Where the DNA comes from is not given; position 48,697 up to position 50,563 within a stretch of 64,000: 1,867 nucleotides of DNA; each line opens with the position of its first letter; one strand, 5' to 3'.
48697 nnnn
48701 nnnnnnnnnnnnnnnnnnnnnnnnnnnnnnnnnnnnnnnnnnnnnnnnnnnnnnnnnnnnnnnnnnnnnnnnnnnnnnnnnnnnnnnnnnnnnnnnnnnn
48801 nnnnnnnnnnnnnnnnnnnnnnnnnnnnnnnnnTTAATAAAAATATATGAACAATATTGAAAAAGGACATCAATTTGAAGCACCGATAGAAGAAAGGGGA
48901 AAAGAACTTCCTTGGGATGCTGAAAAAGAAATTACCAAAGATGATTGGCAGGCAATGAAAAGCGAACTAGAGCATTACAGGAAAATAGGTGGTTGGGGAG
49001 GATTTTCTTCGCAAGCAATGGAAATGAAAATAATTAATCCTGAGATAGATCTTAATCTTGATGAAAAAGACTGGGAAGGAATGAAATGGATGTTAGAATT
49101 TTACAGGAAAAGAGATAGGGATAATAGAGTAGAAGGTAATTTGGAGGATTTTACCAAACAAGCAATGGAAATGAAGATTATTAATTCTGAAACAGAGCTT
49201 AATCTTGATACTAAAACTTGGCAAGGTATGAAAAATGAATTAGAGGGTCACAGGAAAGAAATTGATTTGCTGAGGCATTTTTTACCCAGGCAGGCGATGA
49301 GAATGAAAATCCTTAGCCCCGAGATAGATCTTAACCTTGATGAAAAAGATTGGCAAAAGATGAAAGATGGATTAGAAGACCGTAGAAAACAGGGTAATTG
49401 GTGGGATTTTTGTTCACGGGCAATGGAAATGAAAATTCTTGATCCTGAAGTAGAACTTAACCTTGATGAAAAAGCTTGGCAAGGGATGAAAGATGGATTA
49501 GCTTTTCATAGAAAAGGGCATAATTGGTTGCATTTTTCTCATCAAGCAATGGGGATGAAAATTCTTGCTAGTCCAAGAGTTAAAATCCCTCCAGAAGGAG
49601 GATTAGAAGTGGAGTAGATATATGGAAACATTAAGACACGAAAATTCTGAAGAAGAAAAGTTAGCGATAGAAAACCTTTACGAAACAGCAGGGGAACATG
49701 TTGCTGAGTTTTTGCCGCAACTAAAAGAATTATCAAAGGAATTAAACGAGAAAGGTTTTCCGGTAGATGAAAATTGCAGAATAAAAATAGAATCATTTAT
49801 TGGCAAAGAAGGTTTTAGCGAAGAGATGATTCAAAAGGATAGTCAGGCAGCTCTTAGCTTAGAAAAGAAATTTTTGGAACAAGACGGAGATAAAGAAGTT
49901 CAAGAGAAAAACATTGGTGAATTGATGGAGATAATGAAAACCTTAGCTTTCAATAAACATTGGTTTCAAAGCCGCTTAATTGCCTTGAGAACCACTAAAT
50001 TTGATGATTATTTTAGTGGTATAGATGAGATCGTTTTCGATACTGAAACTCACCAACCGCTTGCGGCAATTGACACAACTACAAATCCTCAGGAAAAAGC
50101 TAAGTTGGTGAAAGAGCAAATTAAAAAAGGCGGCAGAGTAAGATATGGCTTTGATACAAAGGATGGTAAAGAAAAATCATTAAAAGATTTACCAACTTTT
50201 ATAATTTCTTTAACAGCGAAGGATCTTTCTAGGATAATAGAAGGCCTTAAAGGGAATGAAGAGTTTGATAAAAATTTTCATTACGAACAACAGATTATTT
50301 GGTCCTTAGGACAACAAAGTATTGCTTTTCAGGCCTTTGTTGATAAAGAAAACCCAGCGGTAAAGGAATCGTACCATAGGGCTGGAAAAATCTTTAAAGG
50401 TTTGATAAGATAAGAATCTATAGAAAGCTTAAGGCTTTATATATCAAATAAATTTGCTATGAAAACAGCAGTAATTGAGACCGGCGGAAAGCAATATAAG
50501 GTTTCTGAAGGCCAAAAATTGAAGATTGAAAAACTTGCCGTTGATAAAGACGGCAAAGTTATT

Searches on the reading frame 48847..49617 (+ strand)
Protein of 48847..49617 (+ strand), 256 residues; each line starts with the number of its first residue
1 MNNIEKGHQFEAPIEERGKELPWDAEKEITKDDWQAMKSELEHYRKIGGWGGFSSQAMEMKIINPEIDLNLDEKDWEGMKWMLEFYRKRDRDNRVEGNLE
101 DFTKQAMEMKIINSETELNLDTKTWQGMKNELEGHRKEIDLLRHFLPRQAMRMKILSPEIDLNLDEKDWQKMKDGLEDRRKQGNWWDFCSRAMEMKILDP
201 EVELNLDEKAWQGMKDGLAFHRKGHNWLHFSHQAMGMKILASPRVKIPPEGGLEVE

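Call 3: search_protein_families(library=pfam, proteins=[window:48847-49617:+], max_evalue=1)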
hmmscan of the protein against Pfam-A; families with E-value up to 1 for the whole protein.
window:48847-49617:+ (256 aa): 1 family
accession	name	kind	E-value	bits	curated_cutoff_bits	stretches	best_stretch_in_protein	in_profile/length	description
PF13358.12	DDE_3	-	0.83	9.9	28.6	0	161-181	118-138/146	DDE superfamily endonuclease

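Call 4: search_protein_families(library=ncbifam, proteins=[window:48847-49617:+], max_evalue=1)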
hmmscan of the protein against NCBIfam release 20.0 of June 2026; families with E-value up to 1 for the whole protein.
window:48847-49617:+ (256 aa): 2 families
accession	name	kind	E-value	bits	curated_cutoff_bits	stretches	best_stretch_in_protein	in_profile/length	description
NF009648.0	PRK13182.1-4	equivalog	0.029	14.4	170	1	93-159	88-157/184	chromosome-anchoring protein RacA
TIGR00618.1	sbcc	subfamily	0.13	10.1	478.5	1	87-160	539-615/1043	exonuclease subunit SbcC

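Call 5: search_protein_families(library=padloc, proteins=[window:48847-49617:+], max_evalue=1)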
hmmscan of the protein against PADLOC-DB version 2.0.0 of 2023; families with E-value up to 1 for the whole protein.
window:48847-49617:+ (256 aa): 1 family
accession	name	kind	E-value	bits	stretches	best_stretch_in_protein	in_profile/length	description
PDLC00132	GajB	-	0.011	12.4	1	50-170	384-505/625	UrvD helicase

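Call 36: find_homologous_proteins(query=window:48847-49617:+)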
Query window:48847-49617:+ (256 aa): 18 proteins with E <= 0.001 among 281 candidates.
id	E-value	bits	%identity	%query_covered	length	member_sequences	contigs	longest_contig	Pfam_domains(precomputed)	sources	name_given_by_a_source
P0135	1.9e-45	174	42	97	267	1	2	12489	-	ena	-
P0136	6.6e-44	168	42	97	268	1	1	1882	-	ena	-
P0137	7.5e-44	168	42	91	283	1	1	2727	-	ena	-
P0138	1.4e-43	167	43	97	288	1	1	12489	-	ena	-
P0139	6.1e-43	165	42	97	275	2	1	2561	-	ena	-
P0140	2.2e-39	154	37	97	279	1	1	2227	-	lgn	-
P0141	2.6e-39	153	46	72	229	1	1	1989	-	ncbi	-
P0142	1.7e-38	151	35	97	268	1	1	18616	-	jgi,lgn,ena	-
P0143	1.3e-37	148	40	92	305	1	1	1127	-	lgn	-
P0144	2.1e-37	147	40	97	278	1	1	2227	-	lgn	-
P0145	2.5e-37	147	45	68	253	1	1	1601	-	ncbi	-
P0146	3.4e-35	140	37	97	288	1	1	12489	-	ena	-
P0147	2.4e-33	134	36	97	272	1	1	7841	-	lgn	-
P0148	1.6e-30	125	34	97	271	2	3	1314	-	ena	-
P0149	3.4e-27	114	43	56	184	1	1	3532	-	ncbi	-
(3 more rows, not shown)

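Call 37: find_encoding_contigs(protein=P0138, flank=8000, max_places=2)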
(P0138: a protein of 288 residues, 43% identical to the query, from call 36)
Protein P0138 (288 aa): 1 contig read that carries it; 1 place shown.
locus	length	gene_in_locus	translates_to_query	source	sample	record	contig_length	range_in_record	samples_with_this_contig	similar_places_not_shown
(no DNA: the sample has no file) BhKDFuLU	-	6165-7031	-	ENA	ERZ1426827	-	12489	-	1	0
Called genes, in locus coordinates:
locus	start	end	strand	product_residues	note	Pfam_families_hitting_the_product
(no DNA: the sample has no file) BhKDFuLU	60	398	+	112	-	-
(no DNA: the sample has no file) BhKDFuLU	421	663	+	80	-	-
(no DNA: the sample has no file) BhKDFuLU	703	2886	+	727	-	PF13671:AAA_33 (faint), PF00004:AAA (weak), PF07728:AAA_5 (faint), PF13401:AAA_22 (weak)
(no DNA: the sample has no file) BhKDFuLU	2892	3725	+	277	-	-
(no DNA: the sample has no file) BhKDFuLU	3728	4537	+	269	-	-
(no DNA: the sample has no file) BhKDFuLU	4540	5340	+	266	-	-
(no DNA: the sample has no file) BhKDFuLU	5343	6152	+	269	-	-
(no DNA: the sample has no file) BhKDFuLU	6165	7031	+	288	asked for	-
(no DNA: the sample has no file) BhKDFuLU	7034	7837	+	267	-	-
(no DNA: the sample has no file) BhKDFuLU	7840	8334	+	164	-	-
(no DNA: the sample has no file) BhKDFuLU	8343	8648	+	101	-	-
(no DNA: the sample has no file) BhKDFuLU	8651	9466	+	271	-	-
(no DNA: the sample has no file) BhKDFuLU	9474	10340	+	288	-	-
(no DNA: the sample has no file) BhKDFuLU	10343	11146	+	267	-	-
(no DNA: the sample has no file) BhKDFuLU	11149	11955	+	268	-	-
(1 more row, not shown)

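Call 38: find_encoding_contigs(protein=P0142, flank=8000, max_places=1)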
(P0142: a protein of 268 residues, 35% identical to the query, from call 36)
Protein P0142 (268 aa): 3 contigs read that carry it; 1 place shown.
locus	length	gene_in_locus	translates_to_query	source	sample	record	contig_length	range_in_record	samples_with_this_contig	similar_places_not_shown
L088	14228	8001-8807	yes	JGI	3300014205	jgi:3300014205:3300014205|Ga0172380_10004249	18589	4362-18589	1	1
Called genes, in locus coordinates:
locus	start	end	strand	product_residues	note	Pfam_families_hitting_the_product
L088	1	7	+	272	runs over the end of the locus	-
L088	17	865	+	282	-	-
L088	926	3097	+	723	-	PF00004:AAA (weak), PF07728:AAA_5 (faint), PF13173:AAA_14 (faint), PF13401:AAA_22 (weak), PF13671:AAA_33 (faint)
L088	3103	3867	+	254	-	-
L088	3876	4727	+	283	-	-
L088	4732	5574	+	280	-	-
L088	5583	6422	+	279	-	-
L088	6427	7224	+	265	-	-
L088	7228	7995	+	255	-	-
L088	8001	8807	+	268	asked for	-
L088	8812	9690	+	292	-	-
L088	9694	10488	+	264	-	-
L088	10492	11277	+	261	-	-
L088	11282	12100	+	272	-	-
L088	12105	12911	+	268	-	-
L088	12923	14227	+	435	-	?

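Call 65: search_protein_families(library=phrogs, proteins=[window:48847-49617:+, L088:926-3097:+, L088:12923-14227:+], max_evalue=0.01)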
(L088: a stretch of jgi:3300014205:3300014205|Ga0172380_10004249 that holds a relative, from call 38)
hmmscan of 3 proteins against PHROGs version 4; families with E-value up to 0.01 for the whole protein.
window:48847-49617:+ (256 aa): 0 families

L088:926-3097:+ (723 aa): 11 families
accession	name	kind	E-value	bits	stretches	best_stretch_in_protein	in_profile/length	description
phrog_168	-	DNA, RNA and nucleotide metabolism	1.6e-09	38.9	1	288-354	32-95/314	clamp loader of DNA polymerase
phrog_249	-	moron, auxiliary metabolic gene and host takeover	4e-08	34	1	186-339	19-166/380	porphyrin biosynthesis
phrog_16448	-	other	6.5e-08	32.3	1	439-537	487-586/680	ATPase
phrog_325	-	DNA, RNA and nucleotide metabolism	1.8e-05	24.2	1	88-323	296-513/986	Dda-like helicase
phrog_296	-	integration and excision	2.3e-05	24.3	1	303-339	321-355/626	DNA transposition protein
phrog_3757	-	unknown function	0.001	19.5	1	247-356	76-180/367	-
phrog_11838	-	DNA, RNA and nucleotide metabolism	0.0014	18.9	1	284-319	24-59/420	clamp loader of DNA polymerase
phrog_505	-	other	0.0015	19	1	305-383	7-79/295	polynucleotide kinase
phrog_4871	-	other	0.0039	16.7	1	165-326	95-239/764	ATP-dependent protease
phrog_15585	-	unknown function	0.0066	15.8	0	304-333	353-382/793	-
phrog_1297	-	other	0.0081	16.2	0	304-335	29-60/356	ATPase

L088:12923-14227:+ (435 aa): 0 families

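Call 66: search_protein_families(library=pfam, proteins=[L088:926-3097:+, L088:12923-14227:+], max_evalue=0.01)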
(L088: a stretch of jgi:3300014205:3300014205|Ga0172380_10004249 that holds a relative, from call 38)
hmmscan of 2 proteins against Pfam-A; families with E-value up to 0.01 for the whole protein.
L088:926-3097:+ (723 aa): 12 families
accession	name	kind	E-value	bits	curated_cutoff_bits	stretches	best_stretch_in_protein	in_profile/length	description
PF07728.20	AAA_5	-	4.8e-11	43.2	22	2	304-349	3-49/139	AAA domain (dynein-related subfamily)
PF00004.35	AAA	-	6.6e-08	33.5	21.2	1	305-415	3-99/131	ATPase family associated with various cellular activities (AAA)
PF13401.12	AAA_22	-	2e-07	31.8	27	1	303-379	8-33/130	AAA domain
PF13671.12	AAA_33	-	1.2e-05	26.1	27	1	304-349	3-44/143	AAA domain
PF13173.12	AAA_14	-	2.9e-05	24.5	27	1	304-370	6-71/129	AAA domain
PF13191.12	AAA_16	-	6.5e-05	23.9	32.6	1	304-379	28-98/167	AAA ATPase domain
PF13479.12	AAA_24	-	0.0022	18.3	27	0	304-339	6-36/195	AAA domain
PF01926.29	MMR_HSR1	-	0.0034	17.9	21.9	0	304-401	3-85/113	50S ribosome-binding GTPase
PF01637.24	ATPase_2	-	0.0067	16.7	33.2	0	285-339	7-62/225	ATPase domain predominantly from Archaea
PF13238.12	AAA_18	-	0.0078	17.1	29.4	0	305-372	3-56/128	AAA domain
PF13521.12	AAA_28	-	0.0087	16.7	27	0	304-353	3-47/164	AAA domain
PF02492.25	cobW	-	0.0098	15.9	20.7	0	304-326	4-26/180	CobW/HypB/UreG, nucleotide-binding domain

L088:12923-14227:+ (435 aa): 0 families

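Call 84: search_solved_structures(query=A6, max_evalue=10)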
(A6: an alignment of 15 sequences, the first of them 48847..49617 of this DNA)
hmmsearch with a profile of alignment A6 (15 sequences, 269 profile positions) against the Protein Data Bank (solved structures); distinct sequences matched with E-value up to 10: 3.
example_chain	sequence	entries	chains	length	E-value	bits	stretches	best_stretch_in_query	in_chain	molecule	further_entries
4ol0_B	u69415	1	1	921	1.6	10.8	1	80-170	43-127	Transportin-3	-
4c0p_A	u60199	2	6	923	1.6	10.8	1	80-170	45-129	TRANSPORTIN-3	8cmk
4c0o_A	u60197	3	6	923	1.6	10.8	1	80-170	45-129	TRANSPORTIN-3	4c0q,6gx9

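Call 85: search_protein_families(library=pfam, alignment_id=A6, max_evalue=0.1)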
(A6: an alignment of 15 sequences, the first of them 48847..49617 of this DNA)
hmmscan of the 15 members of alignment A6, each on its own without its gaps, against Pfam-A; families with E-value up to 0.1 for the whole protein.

A. member 1, window:48847-49617:+ (256 aa): 0 families

B. families by the number of members that match (of 15 scanned): 17 families
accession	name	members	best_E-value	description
PF05171.18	HemS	3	0.0013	Haemin-degrading HemS.ChuX domain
PF01198.24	Ribosomal_L31e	2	0.00011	Ribosomal protein L31e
PF08681.18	TacA1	2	0.041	Antitoxin TacA 1-like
PF10697.14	DUF2502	1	0.00073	Protein of unknown function (DUF2502)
PF20909.2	SpGH101_helical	1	0.004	Endo-alpha-N-acetylgalactosaminidase, helical bundle domain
PF02332.24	Phenol_Hydrox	1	0.0077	Methane/Phenol/Alkene Hydroxylase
PF02381.23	MraZ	1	0.017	MraZ protein, putative antitoxin-like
PF07966.17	A1_Propeptide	1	0.024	A1 Propeptide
PF12849.12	PBP_like_2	1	0.028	PBP superfamily domain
PF05209.18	MinC_N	1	0.029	Septum formation inhibitor MinC, N-terminal domain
PF25610.1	HR1_TOCA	1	0.044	TOCA family HR1 domain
PF02101.21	Ocular_alb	1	0.06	Ocular albinism type 1 protein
PF17303.7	DUF5352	1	0.062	Family of unknown function (DUF5352)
PF10980.13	DUF2787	1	0.071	Protein of unknown function (DUF2787)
PF20920.2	DAXX_hist_bd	1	0.084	Death domain-associated protein 6, histone binding domain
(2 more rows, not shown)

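Call 94: find_related_loci(query=A6, collection=viral_contigs, flank=8000)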
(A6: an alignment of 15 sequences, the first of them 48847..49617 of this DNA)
Query A6 (256 aa) in viral_contigs; peptide patterns used: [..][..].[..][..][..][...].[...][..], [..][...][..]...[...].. (x = any residue, [..] = any of these).
35 stretches matched a pattern, but none encodes a relative of the query by tblastn (E <= 1e-3).

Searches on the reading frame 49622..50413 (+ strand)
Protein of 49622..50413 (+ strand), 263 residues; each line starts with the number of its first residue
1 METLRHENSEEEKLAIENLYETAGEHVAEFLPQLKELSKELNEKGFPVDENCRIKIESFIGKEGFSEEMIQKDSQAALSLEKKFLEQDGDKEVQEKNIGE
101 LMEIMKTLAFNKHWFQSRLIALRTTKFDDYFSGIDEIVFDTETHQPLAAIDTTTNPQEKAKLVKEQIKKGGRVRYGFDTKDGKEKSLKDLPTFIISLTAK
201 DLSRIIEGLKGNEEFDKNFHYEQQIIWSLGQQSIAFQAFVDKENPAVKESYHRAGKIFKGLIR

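Call 3: search_protein_families(library=pfam, proteins=[window:49622-50413:+], max_evalue=1)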
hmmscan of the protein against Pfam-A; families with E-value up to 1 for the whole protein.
window:49622-50413:+ (263 aa): 0 families

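Call 4: search_protein_families(library=ncbifam, proteins=[window:49622-50413:+], max_evalue=1)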
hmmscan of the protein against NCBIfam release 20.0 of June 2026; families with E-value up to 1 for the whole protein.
window:49622-50413:+ (263 aa): 4 families
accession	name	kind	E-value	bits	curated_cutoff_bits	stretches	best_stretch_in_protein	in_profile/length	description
NF009366.0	PRK12723.1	equivalog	0.0071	15.5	585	1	8-107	65-164/388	flagellar biosynthesis regulator FlhF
NF047780.1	LIC12708_fam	subfamily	0.01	14.7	150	1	125-207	231-299/391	LIC_12708 family protein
TIGR03390.1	ascorbOXfungal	equivalog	0.055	11.9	445.35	1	137-207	221-291/538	L-ascorbate oxidase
NF001217.0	PRK00192.1-4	equivalog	0.093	12.2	373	1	21-95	87-156/265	mannosyl-3-phosphoglycerate phosphatase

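Call 5: search_protein_families(library=padloc, proteins=[window:49622-50413:+], max_evalue=1)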
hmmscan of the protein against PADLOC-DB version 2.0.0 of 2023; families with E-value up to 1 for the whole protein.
window:49622-50413:+ (263 aa): 0 families

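Call 27: find_homologous_proteins(query=window:49622-50413:+)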
Query window:49622-50413:+ (263 aa): 14 proteins with E <= 0.001 among 810 candidates.
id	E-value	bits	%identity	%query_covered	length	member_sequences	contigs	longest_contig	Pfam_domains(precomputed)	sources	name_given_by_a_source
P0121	2.8e-167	573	100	100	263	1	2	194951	-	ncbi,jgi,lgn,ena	ncbi:MAG: hypothetical protein WC297_01015 [Candidatus Paceibacterota bacterium]|jgi:hypothetical pr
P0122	4.2e-61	225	50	95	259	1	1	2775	-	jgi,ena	-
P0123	1.7e-59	220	51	94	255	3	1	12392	-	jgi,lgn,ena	-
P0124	7.6e-59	217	50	94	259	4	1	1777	-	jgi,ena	-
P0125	1.7e-56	210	50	94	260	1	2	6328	-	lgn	-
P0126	3.3e-56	209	45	98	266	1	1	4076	-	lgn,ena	-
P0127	5.5e-52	195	47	93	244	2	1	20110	-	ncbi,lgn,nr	ncbi:MAG: hypothetical protein PHN37_00470 [Candidatus Pacebacteria bacterium]|nr:hypothetical prote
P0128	7.4e-47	178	45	93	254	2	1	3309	-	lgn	-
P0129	6.1e-42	162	47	74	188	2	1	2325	-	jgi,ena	-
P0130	3.0e-40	157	37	93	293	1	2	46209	-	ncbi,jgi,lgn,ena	-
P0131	6.6e-35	139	38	88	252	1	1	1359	-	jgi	jgi:hypothetical protein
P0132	1.5e-33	135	41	63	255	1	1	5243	-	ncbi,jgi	jgi:hypothetical protein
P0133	5.7e-31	126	38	89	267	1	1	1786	-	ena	-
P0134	2.2e-28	118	34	90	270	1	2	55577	-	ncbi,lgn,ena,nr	ncbi:MAG: hypothetical protein G01um101419_16 [Parcubacteria group bacterium Gr01-1014_19]|nr:MAG: h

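Call 28: find_encoding_contigs(protein=P0121, flank=10000, max_places=2)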
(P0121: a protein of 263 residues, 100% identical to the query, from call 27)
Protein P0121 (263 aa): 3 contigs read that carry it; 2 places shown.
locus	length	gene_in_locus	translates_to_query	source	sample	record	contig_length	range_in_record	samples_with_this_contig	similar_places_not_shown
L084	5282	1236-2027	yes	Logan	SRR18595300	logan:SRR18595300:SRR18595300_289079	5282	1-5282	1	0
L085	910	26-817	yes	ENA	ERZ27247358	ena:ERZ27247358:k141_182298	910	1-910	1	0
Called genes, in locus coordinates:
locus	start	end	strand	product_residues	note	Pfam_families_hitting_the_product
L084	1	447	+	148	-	?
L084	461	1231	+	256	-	-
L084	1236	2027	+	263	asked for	-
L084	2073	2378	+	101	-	PF00829:Ribosomal_L21p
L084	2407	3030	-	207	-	PF21176:RecR_HhH, PF13662:Toprim_4, PF21175:RecR_C (faint)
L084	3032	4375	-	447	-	PF00772:DnaB, PF13481:AAA_25, PF03796:DnaB_C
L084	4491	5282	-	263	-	?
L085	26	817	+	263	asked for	-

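Call 29: find_encoding_contigs(protein=P0134, flank=6000, max_places=1)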
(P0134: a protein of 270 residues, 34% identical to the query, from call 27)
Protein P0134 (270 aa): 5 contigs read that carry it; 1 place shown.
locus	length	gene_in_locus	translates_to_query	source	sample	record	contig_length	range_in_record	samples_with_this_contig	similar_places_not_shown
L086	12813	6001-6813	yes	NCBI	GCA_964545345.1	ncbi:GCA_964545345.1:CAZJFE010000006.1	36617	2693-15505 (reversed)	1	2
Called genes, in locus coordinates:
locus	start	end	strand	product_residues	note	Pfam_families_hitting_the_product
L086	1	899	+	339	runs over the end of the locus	PF01926:MMR_HSR1, PF02421:FeoB_N, PF06071:YchF-GTPase_C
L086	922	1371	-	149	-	PF02517:Rce1-like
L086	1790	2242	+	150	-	-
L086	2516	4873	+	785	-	PF26449:DUF8128, PF02534:T4SS-DNA_transf (weak), PF01935:DUF87 (weak), PF10412:TrwB_AAD_bind (faint)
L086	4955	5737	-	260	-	-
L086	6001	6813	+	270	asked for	-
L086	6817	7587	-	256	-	-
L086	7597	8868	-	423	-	PF01225:Mur_ligase, PF08245:Mur_ligase_M, PF02875:Mur_ligase_C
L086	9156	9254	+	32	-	-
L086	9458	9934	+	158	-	-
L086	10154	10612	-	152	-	-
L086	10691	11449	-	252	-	PF00557:Peptidase_M24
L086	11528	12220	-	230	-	PF00406:ADK, PF13207:AAA_17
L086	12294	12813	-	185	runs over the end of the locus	-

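Call 30: find_encoding_contigs(protein=P0130, flank=6000, max_places=1)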
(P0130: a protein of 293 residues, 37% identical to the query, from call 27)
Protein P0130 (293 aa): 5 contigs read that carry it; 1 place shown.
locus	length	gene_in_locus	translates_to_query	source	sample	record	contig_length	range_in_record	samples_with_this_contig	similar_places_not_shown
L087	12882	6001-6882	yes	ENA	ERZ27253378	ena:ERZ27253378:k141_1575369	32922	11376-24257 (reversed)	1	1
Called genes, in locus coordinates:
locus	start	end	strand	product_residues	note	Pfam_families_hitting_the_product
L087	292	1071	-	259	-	PF14528:LAGLIDADG_3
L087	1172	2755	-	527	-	PF05731:TROVE, PF25045:vWA_Ro60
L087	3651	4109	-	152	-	-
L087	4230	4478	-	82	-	-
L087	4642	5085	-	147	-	PF00889:EF_TS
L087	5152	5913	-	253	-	PF00318:Ribosomal_S2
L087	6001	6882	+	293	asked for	-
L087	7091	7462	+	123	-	PF01258:zf-dskA_traR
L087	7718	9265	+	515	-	PF05362:Lon_C (weak), PF13541:ChlI, PF01078:Mg_chelatase, PF07728:AAA_5, PF00493:MCM (weak), PF13335:Mg_chelatase_C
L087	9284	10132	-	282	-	-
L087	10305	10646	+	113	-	-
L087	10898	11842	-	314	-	-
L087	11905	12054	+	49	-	-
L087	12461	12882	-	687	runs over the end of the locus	PF01138:RNase_PH, PF03725:RNase_PH_C (weak), PF03726:PNPase (weak), PF01138:RNase_PH, PF00013:KH_1, PF00575:S1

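Call 47: search_solved_structures(query=A4, max_evalue=10)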
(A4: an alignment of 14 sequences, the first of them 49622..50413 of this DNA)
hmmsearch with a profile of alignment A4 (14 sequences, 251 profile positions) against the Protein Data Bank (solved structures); distinct sequences matched with E-value up to 10: 2.
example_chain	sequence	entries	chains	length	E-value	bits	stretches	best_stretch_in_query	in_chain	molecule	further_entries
5cwc_A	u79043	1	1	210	0.0001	25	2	18-59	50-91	Designed helical repeat protein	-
1cmz_A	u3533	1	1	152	0.49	12.9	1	25-83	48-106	PROTEIN (GAIP (G-ALPHA INTERACTING) PROTEIN)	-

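Call 65: search_protein_families(library=phrogs, proteins=[window:49622-50413:+], max_evalue=0.01)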
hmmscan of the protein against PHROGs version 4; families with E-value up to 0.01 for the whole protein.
window:49622-50413:+ (263 aa): 0 families

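Call 82: search_protein_families(library=pfam, alignment_id=A4, max_evalue=0.1)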
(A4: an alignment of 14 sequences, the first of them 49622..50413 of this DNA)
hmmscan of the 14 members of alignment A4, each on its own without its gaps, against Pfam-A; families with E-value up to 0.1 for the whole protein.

A. member 1, window:49622-50413:+ (263 aa): 0 families

B. families by the number of members that match (of 14 scanned): 8 families
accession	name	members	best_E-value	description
PF05580.18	Peptidase_S55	1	0.0016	SpoIVB peptidase S55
PF22947.2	ULD_3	1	0.037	Leucine--tRNA ligase, ubiquitin-like domain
PF07498.18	Rho_N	1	0.044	Rho termination factor, N-terminal domain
PF10198.14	Ada3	1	0.045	Histone acetyltransferases subunit 3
PF14393.11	DUF4422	1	0.049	Domain of unknown function (DUF4422)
PF20769.2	YPEB_N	1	0.059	YpeB N-terminal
PF23936.1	HB_ELP1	1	0.07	ELP1 three-helix bundle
PF01442.23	Apolipoprotein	1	0.078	Apolipoprotein A1/A4/E domain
